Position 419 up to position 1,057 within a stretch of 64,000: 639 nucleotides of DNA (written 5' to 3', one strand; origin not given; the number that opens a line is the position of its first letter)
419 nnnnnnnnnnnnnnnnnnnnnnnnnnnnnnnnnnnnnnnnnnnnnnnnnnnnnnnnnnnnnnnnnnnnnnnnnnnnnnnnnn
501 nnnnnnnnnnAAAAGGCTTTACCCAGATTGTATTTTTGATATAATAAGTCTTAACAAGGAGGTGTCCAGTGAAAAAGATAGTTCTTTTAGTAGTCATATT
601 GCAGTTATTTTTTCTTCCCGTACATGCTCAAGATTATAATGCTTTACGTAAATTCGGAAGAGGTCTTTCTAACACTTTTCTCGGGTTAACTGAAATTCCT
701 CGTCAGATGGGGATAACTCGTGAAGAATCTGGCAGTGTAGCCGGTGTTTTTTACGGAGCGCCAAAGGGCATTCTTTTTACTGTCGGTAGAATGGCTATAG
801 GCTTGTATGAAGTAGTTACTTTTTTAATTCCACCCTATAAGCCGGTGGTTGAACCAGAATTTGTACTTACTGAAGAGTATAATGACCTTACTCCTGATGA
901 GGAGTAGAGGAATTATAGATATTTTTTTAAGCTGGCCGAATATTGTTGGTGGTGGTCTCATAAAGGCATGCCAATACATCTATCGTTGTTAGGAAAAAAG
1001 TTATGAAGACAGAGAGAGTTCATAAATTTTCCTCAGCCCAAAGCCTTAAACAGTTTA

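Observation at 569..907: Two-member paralogous family of ~110-aa secreted proteins with a conserved IPPY…EPEFV C-terminus, 30 kb apart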

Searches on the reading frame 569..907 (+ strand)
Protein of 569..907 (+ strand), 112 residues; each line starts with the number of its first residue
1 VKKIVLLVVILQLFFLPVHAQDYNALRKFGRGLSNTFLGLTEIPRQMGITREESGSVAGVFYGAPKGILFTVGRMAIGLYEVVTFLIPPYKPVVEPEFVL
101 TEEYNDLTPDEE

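Call 4: search_protein_families(library=pfam, proteins=[window:569-904:+], max_evalue=1)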
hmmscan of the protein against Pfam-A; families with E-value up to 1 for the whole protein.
seq(112 aa): 1 family
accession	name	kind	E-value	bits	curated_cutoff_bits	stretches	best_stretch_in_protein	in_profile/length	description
PF14333.11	DUF4389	-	0.16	12.3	25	1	4-34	24-54/76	Domain of unknown function (DUF4389)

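Call 5: search_protein_families(library=ncbifam, proteins=[window:569-904:+], max_evalue=1)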
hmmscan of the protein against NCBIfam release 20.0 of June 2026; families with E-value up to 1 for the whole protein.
seq(112 aa): 1 family
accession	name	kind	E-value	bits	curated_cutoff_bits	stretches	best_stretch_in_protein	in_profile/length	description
TIGR04073.1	exo_TIGR04073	subfamily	1.3e-23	82.9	50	1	26-98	3-75/75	exosortase system-associated protein, TIGR04073 family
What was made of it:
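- Closest known: NCBIfam/TIGRFAMs TIGR04073, 'exosortase system-associated protein, TIGR04073 family'. Same: Both window proteins match the model end to end above its curated cutoff (call 5).
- The family is named for co-occurrence with exosortase systems (call 5). Curated HMM hits (call 5).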

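Call 9: find_homologous_proteins(query=window:569-904:+)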
Query seq(112 aa) (112 aa): 18 proteins with E <= 0.001 among 28 candidates.
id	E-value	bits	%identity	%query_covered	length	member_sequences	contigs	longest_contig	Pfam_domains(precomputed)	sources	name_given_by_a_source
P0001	6.9e-61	221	90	100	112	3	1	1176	-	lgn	-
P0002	1.1e-54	201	80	100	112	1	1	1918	-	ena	-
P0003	2.8e-50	187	74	100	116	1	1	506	-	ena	-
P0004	8.6e-48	179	70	98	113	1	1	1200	-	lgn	-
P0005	4.5e-47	176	71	100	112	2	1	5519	-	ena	-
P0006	5.2e-47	176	70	99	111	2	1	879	-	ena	-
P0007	8.3e-47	176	70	100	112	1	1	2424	-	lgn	-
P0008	1.3e-46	175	71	99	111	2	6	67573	-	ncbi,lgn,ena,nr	ncbi:MAG: exosortase system-associated protein, TIGR04073 family [Candidatus Omnitrophica bacterium]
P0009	1.1e-45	172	70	99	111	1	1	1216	-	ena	-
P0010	1.2e-45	172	69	100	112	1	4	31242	-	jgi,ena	-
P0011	1.8e-27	113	72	67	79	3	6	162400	-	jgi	-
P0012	2.5e-17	81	53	71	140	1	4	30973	-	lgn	-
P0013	6.4e-11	60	40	90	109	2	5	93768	-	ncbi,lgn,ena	-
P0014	1.2e-10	59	37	98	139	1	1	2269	-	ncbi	-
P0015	4.0e-9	54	46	71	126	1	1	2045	-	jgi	jgi:putative exosortase-associated protein (TIGR04073 family)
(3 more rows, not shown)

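Call 11: find_encoding_contigs(protein=window:569-907:+, flank=10000, max_places=4)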
Protein window:569-907:+ (112 aa): no gene with exactly this product is on record in the collection.

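Call 13: find_encoding_contigs(protein=P0008, flank=10000, max_places=3)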
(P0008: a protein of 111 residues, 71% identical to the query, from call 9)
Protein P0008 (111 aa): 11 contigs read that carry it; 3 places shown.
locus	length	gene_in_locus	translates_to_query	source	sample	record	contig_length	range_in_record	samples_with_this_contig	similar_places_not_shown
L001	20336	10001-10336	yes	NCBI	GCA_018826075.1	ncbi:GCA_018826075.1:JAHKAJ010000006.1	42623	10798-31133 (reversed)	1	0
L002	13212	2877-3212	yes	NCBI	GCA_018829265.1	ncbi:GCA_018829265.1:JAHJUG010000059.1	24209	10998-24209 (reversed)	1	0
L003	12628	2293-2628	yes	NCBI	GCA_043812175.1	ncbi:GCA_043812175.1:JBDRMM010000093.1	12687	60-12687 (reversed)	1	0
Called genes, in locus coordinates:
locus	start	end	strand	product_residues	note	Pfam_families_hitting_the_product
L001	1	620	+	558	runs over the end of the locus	PF02776:TPP_enzyme_N, PF00205:TPP_enzyme_M, PF02775:TPP_enzyme_C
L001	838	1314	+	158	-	PF01842:ACT, PF22629:ACT_AHAS_ss, PF13710:ACT_5, PF10369:ALS_ss_C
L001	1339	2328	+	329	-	PF00670:AdoHcyase_NAD, PF07991:KARI_N, PF01450:KARI_C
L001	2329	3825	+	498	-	PF00682:HMGL-like, PF22617:HCS_D2, PF08502:LeuA_dimer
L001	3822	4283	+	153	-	-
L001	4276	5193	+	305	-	PF08501:Shikimate_dh_N, PF18317:SDH_C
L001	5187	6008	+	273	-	PF06750:A24_N_bact, PF01478:Peptidase_A24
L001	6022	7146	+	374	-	PF01264:Chorismate_synt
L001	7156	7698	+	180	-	PF07963:N_methyl (weak), PF08334:T2SSG (weak), PF22434:PilW_C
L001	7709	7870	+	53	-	-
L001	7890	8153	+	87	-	-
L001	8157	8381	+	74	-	-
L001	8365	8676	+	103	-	-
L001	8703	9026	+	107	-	-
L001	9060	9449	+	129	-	PF00072:Response_reg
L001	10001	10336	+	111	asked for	-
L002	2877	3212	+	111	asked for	-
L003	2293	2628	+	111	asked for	-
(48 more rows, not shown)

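Call 14: find_encoding_contigs(protein=P0013, flank=10000, max_places=3)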
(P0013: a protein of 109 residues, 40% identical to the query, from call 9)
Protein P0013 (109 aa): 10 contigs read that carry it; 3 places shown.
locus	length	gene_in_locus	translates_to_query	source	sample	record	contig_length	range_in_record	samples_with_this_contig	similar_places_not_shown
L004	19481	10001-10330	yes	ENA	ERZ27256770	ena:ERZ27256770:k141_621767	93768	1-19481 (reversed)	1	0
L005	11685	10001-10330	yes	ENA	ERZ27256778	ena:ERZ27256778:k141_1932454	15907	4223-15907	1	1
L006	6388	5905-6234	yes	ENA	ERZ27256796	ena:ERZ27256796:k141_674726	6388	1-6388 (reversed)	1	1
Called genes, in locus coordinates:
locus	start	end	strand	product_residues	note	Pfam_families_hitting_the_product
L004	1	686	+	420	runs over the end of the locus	PF13167:GTP-bdg_N, PF16360:GTP-bdg_M, PF00009:GTP_EFTU (faint), PF02421:FeoB_N, PF00350:Dynamin_N (faint), PF01926:MMR_HSR1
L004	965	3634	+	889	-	-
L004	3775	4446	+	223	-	-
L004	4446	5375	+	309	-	PF02540:NAD_synthase, PF01171:ATP_bind_3, PF06508:QueC (faint), PF00958:GMP_synt_C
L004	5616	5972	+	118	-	PF09685:MamF_MmsF, PF16166:TIC20 (weak)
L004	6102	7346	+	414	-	PF01966:HD, PF13286:HD_assoc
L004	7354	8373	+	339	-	PF01699:Na_Ca_ex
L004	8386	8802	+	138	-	PF00892:EamA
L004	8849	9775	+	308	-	PF02073:Peptidase_M29 (faint), PF26233:NicX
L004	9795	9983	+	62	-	-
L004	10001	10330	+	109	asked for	-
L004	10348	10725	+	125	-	-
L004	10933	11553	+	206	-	-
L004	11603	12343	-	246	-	PF00112:Peptidase_C1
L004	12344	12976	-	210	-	-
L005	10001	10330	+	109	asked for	-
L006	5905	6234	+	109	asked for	-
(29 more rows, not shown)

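Call 23: search_solved_structures(query=A1, max_evalue=10)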
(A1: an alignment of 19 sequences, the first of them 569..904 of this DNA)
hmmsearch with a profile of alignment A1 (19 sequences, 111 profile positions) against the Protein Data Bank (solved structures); distinct sequences matched with E-value up to 10: 1.
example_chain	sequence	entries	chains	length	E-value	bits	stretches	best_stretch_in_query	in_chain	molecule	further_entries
5mxe_A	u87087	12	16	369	0.88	12.7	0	14-39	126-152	Photorhabdus asymbiotica lectin PHL | lectin PHL | Photorhabdus asymbitoca lectin PHL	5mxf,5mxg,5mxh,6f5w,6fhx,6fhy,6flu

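Call 26: predict_structure(alignment_id=A1)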
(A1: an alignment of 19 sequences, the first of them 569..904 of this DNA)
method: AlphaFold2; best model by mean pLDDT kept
length: 112 residues; sequences in the alignment: 19
mean_pLDDT: 75.7   pTM: 0.55
mean pLDDT of the five models: 75.7, 75.4, 75.3, 74.3, 72.9
residues with pLDDT >= 90: 10; 70-90: 71; 50-70: 16; < 50: 15
segments of 3 or more residues with pLDDT < 50: 17-22, 99-101, 103-106
pLDDT, mean of each block of 10 residues (from residue 1): 82 56 69 84 86 88 89 90 82 64 48 47
secondary structure, 60 per line:
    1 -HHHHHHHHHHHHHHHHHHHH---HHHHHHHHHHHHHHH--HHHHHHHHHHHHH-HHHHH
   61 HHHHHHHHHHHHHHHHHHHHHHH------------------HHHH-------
elements in order: H2-21 H25-39 H42-54 H56-83 H102-105
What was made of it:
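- The copy-1 acidic end is predicted disordered at pLDDT below 50 (call 26).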

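Call 43: search_protein_representatives(alignment_id=A1)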
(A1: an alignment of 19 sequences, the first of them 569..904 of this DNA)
Query: 19 sequences, 111 profile positions. Proteins with E-value up to 0.001 (for the whole library): 2504; up to 1e-10: 1369; up to 1e-30: 6. The best 150 are listed.
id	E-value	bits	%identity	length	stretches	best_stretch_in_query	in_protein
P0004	2.5e-46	172.3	-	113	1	1-110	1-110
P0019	1.0e-38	147.8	-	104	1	2-102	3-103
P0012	3.1e-33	130.1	-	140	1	2-104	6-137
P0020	5.9e-32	126.0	-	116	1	1-105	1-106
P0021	5.0e-31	123.0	-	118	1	1-104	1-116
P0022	9.3e-31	122.2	-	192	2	22-104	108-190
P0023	2.7e-30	120.7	-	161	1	1-105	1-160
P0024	3.5e-29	117.1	-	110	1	1-100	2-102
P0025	1.1e-28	115.4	-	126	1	2-102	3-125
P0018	1.3e-28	115.3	-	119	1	1-104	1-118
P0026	7.7e-28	112.8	-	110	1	1-100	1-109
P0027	1.8e-27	111.6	-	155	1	1-105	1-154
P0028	3.2e-27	110.8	-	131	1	3-105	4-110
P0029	3.5e-27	110.7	-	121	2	1-53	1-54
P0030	6.6e-27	109.8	-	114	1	1-105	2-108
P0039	1.4e-25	105.5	-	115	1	2-103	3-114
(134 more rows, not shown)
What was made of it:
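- On TIGR04073 (exosortase system-associated protein family): The same architecture occurs in the 150 best of 2504 cluster representatives (call 43).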

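Call 49: find_related_loci(query=A3, collection=genome_contigs, flank=10000)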
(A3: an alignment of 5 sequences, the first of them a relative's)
Query A3 (97 aa) in genome_contigs; peptide patterns used: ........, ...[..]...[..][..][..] (x = any residue, [..] = any of these).
222 stretches matched a pattern; 180 encode a relative of the query (tblastn E <= 1e-3); the best 80 are kept; 80 distinct loci.
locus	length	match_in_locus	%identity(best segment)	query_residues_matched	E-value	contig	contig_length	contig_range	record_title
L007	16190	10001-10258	77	1-86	6e-41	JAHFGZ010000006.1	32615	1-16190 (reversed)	MAG: Candidatus Omnitrophota bacterium isolate nzgw327 NODE_1577_length_32616_cov_7.023819, whole genome shotgun sequenc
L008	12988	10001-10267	74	1-89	7e-41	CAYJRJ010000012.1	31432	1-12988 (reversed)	MAG TPA_asm: uncultured Planctomycetales bacterium isolate ERP125453_co1_43 genome assembly, contig: NODE_1180_length_31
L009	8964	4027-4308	71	3-97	5e-41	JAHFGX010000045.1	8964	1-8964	MAG: Candidatus Omnitrophota bacterium isolate nzgw325 NODE_12879_length_8965_cov_6.669267, whole genome shotgun sequenc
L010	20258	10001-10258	76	1-86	9e-41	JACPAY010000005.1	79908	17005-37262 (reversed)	MAG: Candidatus Omnitrophota bacterium isolate NC_groundwater_243_Ag_S-0.2um_69_17 S5_GD2017_2_S2_scaffold_432, whole ge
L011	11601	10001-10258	72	1-86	2e-40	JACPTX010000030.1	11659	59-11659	MAG: Candidatus Omnitrophota bacterium isolate NC_groundwater_743_Ag_S-0.65um_67_24 S37_SO-6_scaffold_230691, whole geno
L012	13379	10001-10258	73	1-86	5e-40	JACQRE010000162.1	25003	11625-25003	MAG: Candidatus Omnitrophota bacterium isolate NC_groundwater_1351_Ag_S-0.2um_67_50 S_p2_S4_coassembly_k141_3853322, who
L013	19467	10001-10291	65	1-97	3e-39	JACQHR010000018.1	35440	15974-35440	MAG: Candidatus Omnitrophota bacterium isolate NC_groundwater_1104_Ag_S2p5_61_386 S_2p5_S6_coassembly_k141_2175530, whol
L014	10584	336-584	73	6-88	2e-37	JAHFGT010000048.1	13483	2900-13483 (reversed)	MAG: Candidatus Omnitrophota bacterium isolate nzgw321 NODE_6773_length_13484_cov_3.964828, whole genome shotgun sequenc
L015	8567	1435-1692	72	1-86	1e-37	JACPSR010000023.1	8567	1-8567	MAG: Candidatus Omnitrophota bacterium isolate NC_groundwater_711_Ag_S-0.2um_63_19 S36_SO-2_scaffold_21942, whole genome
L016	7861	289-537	71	3-85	3e-37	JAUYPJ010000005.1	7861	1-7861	MAG: Candidatus Omnitrophota bacterium isolate C4_metabat.bin.25 C4_k141_538011, whole genome shotgun sequence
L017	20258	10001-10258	70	1-86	1e-36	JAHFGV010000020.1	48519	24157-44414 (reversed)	MAG: Candidatus Omnitrophota bacterium isolate nzgw323 NODE_407_length_48520_cov_7.223476, whole genome shotgun sequence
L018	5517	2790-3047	71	1-86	8e-37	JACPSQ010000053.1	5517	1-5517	MAG: Candidatus Omnitrophota bacterium isolate NC_groundwater_710_Ag_S-0.2um_63_12 S36_SO-2_scaffold_282266, whole genom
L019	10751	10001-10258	71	1-86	1e-36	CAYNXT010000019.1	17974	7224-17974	MAG TPA_asm: uncultured Planctomycetales bacterium isolate ERP125453_co1_54 genome assembly, contig: NODE_3136_length_17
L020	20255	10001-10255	72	2-86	2e-36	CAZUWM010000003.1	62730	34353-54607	MAG TPA_asm: uncultured Planctomycetales bacterium isolate ERP125453_co1_95 genome assembly, contig: NODE_296_length_627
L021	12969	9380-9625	71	5-86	6e-36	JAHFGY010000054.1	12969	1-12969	MAG: Candidatus Omnitrophota bacterium isolate nzgw326 NODE_6482_length_12970_cov_3.724025, whole genome shotgun sequenc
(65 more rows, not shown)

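Call 56: find_encoding_contigs(protein=P0039, flank=3000, max_places=2)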
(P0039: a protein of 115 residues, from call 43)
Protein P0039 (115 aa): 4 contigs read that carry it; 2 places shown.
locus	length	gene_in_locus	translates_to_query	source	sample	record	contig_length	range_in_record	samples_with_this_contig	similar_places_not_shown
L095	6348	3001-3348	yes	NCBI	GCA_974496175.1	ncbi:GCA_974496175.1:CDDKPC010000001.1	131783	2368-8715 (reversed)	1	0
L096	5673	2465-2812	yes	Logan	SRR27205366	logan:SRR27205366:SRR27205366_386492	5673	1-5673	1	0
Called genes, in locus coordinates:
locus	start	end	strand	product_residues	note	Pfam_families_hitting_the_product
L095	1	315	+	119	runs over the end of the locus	PF00072:Response_reg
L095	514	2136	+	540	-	-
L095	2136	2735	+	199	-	PF21176:RecR_HhH, PF02132:RecR_ZnF (weak), PF13662:Toprim_4, PF01751:Toprim, PF21175:RecR_C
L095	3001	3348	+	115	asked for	-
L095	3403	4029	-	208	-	PF25063:ARM_TT21_C, PF13414:TPR_11 (weak), PF13432:TPR_16, PF14559:TPR_19, PF00515:TPR_1, PF00515:TPR_1, PF13424:TPR_12, PF13414:TPR_11, +15 more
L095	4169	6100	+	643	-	PF00005:ABC_tran, PF13555:AAA_29 (faint), PF13304:AAA_21 (faint), PF13401:AAA_22 (faint), PF12848:ABC_tran_Xtn, PF00005:ABC_tran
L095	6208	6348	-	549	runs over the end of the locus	PF00239:Resolvase, PF07508:Recombinase, PF13408:Zn_ribbon_recom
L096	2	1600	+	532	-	?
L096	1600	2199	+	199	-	PF21176:RecR_HhH, PF02132:RecR_ZnF (weak), PF13662:Toprim_4, PF01751:Toprim, PF21175:RecR_C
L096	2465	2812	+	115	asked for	-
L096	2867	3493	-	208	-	PF25063:ARM_TT21_C, PF13414:TPR_11 (weak), PF13432:TPR_16, PF14559:TPR_19, PF00515:TPR_1, PF00515:TPR_1, PF13424:TPR_12, PF13414:TPR_11, +15 more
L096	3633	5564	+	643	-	PF00005:ABC_tran, PF13555:AAA_29 (faint), PF13304:AAA_21 (faint), PF13401:AAA_22 (faint), PF12848:ABC_tran_Xtn, PF00005:ABC_tran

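Call 70: find_homologous_proteins(query=A5, max_evalue=1e-8)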
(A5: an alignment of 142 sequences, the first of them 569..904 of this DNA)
Query A5 (142 sequences) (112 aa, profile of the alignment): 549 proteins with E <= 1e-8 among 6644 candidates; the best 120 are listed.
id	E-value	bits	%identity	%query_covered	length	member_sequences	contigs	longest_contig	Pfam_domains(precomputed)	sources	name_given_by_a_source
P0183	3.8e-40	154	39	96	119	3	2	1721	-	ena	-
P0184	4.1e-40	154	40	78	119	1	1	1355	-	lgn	-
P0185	1.2e-39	153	43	96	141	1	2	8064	-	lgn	-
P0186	1.5e-39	152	40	77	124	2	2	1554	-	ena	-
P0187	2.7e-39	152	43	75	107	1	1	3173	-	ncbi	-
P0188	2.7e-39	152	42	88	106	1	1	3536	-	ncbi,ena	-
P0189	3.8e-39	151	39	89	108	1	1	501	-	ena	-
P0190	4.3e-39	151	38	95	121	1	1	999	-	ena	-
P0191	5.4e-39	151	35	91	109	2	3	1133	-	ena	-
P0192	6.1e-39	150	34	91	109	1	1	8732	-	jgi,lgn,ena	-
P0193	6.6e-39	150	37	90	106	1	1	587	-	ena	-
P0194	1.1e-38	150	36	92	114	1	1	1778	-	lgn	-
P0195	1.1e-38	150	36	92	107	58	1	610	-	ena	-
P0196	1.2e-38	150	38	92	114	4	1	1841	-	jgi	jgi:putative exosortase-associated protein (TIGR04073 family)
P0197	1.5e-38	149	36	92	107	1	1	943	-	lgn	-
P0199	1.8e-38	149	36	90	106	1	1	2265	-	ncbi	ncbi:MAG: exosortase system-associated protein, TIGR04073 family [Candidatus Omnitrophota bacterium]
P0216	4.1e-37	144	33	91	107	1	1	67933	-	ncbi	ncbi:MAG: exosortase system-associated protein, TIGR04073 family [Candidatus Omnitrophota bacterium]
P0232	9.9e-37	143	39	77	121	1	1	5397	-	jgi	jgi:putative exosortase-associated protein (TIGR04073 family)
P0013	2.3e-36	142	40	90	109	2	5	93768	-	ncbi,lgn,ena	-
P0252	9.1e-36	140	55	92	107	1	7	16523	-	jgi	jgi:putative exosortase-associated protein (TIGR04073 family)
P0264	1.9e-35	139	34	91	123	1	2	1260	-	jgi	jgi:putative exosortase-associated protein (TIGR04073 family)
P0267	2.7e-35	139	38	88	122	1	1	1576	-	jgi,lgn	jgi:putative exosortase-associated protein (TIGR04073 family)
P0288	1.5e-34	136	44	77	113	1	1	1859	-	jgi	jgi:putative exosortase-associated protein (TIGR04073 family)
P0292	1.6e-34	136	52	76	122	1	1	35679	-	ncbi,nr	ncbi:MAG: exosortase system-associated protein, TIGR04073 family [Candidatus Omnitrophica bacterium]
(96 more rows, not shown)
